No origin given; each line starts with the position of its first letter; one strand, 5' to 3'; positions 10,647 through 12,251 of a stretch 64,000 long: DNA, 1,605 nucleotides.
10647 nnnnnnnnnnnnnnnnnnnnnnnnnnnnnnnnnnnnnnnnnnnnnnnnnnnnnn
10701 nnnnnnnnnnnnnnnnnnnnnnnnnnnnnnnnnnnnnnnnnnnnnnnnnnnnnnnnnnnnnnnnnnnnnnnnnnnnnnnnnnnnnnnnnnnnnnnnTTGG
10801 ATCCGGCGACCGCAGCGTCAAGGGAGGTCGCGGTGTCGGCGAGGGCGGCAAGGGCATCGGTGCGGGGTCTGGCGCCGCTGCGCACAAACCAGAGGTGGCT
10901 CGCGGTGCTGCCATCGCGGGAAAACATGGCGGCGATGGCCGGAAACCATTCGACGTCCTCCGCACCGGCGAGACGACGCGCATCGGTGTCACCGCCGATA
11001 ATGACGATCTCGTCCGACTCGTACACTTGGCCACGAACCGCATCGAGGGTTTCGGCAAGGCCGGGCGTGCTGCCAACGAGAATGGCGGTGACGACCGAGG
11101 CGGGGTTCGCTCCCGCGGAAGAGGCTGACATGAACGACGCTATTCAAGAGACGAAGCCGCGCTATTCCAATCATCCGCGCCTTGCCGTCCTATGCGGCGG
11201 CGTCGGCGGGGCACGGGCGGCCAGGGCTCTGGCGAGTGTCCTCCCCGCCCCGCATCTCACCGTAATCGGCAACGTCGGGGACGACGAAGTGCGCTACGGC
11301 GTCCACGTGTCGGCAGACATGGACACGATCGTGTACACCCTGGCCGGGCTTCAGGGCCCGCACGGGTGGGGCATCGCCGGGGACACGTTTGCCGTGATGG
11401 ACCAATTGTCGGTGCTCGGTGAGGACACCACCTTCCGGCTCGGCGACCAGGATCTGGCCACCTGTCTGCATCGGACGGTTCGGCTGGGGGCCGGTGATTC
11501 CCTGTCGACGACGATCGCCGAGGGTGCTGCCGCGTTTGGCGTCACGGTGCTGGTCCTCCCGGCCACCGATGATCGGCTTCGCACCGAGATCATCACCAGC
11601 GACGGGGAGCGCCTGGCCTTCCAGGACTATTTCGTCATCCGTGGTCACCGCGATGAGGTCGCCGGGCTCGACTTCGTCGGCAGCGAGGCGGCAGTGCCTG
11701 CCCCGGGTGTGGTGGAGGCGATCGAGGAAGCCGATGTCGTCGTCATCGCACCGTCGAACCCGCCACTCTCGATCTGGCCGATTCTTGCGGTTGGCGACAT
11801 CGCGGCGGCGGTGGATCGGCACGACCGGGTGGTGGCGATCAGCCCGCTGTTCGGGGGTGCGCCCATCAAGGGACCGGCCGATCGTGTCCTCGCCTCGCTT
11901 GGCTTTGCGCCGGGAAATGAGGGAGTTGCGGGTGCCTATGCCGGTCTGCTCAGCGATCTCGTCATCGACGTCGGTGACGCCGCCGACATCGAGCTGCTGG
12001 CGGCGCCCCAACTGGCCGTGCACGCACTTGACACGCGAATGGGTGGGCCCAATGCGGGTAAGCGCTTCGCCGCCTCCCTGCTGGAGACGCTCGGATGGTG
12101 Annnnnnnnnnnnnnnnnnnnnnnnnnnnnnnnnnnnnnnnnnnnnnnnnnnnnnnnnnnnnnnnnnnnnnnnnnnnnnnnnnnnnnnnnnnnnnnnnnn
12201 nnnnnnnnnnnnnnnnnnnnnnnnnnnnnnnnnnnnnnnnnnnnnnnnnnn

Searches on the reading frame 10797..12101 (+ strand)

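Call 73: search_protein_families(library=ncbifam, proteins=[window:10797-12101:+], max_evalue=0.001)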
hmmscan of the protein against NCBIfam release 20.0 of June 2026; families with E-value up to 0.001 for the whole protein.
window:10797-12101:+ (434 aa): 2 families
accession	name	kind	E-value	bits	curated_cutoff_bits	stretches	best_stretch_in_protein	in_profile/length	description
TIGR01819.1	F420_cofD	equivalog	1.1e-70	238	257.45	1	130-427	2-298/301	2-phospho-L-lactate transferase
TIGR01826.1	CofD_related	subfamily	4.8e-06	26.2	196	1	239-342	103-203/310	uridine diphosphate-N-acetylglucosamine-binding protein YvcK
